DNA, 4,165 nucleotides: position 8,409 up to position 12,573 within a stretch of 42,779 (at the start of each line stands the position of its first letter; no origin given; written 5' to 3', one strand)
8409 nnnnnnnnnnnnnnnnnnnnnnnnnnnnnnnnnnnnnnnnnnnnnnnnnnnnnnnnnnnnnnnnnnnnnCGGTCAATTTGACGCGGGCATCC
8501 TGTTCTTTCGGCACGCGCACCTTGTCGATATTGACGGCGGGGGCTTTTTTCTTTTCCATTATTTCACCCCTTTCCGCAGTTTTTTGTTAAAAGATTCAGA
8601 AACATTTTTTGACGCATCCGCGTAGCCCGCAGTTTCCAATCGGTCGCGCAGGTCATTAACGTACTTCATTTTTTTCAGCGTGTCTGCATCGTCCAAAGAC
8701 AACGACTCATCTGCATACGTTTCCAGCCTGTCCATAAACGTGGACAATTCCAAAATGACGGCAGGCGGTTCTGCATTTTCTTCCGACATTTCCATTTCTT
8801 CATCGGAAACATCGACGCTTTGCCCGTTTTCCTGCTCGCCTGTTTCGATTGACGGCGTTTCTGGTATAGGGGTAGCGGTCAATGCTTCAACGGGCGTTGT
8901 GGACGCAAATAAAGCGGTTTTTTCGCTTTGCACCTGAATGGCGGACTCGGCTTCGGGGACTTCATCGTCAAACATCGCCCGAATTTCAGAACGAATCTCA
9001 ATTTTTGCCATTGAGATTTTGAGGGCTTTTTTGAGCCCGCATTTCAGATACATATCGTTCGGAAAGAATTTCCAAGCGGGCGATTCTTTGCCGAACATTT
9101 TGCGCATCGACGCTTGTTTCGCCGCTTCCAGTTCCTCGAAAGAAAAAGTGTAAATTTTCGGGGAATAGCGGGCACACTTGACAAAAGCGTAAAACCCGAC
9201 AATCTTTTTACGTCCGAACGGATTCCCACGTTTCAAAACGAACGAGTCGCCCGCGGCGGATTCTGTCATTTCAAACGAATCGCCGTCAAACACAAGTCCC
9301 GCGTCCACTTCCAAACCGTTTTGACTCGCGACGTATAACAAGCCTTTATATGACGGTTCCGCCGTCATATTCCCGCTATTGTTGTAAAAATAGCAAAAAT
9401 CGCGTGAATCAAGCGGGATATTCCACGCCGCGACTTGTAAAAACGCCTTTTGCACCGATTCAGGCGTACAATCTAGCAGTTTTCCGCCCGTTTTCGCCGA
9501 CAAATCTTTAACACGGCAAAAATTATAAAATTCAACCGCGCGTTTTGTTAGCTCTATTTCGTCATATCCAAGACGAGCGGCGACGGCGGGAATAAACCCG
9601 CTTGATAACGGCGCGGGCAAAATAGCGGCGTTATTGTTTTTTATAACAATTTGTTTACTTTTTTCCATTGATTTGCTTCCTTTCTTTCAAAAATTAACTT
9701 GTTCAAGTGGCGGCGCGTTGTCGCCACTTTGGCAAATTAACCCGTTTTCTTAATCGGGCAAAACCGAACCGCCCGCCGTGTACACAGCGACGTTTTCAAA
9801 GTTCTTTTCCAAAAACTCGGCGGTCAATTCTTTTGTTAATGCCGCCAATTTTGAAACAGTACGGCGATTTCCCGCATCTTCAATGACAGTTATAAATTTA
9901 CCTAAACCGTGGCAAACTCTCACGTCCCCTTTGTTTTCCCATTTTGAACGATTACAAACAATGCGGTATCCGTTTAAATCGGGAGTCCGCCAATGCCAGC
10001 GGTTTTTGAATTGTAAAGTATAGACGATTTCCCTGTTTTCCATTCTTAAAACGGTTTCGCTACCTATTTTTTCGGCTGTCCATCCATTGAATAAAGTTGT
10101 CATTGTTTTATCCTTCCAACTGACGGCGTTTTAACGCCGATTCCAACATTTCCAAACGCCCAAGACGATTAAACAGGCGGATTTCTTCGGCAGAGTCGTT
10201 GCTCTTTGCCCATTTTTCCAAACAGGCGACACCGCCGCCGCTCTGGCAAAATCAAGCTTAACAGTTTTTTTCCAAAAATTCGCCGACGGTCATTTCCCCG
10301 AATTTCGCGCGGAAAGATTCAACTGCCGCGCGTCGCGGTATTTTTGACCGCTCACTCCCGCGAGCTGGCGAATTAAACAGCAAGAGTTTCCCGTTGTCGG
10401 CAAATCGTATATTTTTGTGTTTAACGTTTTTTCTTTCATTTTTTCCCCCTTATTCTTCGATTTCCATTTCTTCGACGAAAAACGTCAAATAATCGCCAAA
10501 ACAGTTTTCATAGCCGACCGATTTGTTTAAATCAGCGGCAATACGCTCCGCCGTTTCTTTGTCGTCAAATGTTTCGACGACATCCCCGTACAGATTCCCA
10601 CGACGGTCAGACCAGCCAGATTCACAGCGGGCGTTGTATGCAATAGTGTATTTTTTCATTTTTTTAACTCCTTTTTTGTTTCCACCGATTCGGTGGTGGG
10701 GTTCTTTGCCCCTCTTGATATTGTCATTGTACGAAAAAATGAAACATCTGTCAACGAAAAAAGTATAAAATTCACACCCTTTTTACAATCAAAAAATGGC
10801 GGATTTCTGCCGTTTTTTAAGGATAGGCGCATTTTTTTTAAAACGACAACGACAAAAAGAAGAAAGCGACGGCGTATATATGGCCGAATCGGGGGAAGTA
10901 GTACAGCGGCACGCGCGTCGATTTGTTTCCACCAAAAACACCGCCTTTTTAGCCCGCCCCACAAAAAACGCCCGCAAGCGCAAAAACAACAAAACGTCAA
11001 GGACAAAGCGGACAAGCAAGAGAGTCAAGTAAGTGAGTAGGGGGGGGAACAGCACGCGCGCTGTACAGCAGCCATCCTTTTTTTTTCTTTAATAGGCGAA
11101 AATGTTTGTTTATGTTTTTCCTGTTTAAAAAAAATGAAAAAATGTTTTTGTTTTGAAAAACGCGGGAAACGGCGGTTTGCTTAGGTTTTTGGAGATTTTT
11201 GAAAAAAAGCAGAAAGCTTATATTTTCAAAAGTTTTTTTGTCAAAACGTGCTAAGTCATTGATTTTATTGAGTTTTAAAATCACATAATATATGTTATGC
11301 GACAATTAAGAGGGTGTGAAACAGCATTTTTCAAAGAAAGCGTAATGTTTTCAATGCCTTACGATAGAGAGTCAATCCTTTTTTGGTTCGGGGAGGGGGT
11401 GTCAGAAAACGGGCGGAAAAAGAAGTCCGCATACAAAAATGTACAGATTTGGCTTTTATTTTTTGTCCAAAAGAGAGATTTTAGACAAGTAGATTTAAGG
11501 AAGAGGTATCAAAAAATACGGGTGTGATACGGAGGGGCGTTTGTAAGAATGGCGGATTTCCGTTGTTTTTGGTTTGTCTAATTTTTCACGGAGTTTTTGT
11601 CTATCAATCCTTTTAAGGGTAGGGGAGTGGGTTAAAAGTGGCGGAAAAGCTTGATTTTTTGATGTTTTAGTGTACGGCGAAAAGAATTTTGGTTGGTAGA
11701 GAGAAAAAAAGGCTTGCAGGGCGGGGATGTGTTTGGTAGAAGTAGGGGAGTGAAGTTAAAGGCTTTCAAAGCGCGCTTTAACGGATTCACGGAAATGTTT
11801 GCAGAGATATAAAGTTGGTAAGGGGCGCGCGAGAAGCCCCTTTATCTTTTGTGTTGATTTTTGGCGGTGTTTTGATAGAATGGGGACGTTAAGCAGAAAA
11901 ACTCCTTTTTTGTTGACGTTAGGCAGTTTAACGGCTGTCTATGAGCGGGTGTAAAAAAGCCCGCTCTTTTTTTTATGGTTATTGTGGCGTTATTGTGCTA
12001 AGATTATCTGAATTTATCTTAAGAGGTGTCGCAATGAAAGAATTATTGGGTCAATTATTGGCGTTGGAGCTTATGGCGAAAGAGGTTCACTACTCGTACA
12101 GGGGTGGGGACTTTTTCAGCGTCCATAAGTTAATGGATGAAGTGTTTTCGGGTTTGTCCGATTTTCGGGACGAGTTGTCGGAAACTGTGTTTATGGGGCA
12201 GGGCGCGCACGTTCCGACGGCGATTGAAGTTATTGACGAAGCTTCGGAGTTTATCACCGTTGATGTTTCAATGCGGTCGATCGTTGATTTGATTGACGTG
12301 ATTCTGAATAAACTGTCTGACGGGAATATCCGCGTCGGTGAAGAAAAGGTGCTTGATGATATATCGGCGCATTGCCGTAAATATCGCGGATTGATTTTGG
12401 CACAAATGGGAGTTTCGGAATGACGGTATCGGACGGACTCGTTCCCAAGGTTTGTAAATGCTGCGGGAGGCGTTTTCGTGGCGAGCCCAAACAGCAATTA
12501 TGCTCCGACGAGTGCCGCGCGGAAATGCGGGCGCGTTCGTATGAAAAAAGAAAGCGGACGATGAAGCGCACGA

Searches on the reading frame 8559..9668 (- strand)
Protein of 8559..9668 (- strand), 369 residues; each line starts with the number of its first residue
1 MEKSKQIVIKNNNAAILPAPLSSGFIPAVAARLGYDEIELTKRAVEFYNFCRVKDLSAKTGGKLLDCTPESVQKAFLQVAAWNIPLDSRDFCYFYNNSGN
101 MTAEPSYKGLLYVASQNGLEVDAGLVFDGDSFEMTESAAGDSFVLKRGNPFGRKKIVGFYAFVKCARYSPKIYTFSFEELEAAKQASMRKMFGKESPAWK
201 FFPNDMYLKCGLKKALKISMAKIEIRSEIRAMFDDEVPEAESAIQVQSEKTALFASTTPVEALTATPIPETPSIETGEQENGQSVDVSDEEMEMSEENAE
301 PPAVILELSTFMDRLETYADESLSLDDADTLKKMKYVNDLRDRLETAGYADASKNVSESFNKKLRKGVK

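Call 77: find_encoding_contigs(protein=window:8559-9668:-, flank=4000, max_places=4)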
Protein window:8559-9668:- (369 aa): 7 contigs read that carry it; 1 place shown.
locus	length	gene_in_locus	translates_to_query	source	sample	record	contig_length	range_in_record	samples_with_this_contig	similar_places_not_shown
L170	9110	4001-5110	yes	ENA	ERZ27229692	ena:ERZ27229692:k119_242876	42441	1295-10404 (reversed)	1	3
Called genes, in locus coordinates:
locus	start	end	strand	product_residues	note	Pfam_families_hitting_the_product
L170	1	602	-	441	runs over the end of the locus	PF04466:Terminase_3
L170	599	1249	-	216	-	-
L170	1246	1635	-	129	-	PF19174:DUF5856 (weak)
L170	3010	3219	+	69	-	-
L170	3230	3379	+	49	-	-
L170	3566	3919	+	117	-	-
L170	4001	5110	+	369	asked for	PF03837:RecT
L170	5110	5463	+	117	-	PF13936:HTH_38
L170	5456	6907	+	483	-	PF09588:YqaJ (weak)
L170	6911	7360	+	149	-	-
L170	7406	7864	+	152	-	PF05866:RusA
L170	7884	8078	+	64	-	-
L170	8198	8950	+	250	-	-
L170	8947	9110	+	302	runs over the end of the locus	PF03796:DnaB_C, PF13481:AAA_25 (faint)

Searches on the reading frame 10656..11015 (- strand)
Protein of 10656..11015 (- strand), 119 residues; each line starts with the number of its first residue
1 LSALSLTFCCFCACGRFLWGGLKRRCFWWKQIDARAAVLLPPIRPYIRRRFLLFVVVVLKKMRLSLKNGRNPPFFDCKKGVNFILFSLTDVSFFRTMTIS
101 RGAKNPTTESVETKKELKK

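Call 75: find_encoding_contigs(protein=window:10656-11015:-, flank=3000, max_places=4)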
Protein window:10656-11015:- (119 aa): no gene with exactly this product is on record in the collection.

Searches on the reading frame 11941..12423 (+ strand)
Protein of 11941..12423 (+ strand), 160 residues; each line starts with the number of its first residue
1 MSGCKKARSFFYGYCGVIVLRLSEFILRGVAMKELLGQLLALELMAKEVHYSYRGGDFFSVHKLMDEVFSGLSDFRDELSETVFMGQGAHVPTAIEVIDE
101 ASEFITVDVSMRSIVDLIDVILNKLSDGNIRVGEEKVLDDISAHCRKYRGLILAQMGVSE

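Call 74: find_encoding_contigs(protein=window:11941-12423:+, flank=3000, max_places=4)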
Protein window:11941-12423:+ (160 aa): no gene with exactly this product is on record in the collection.
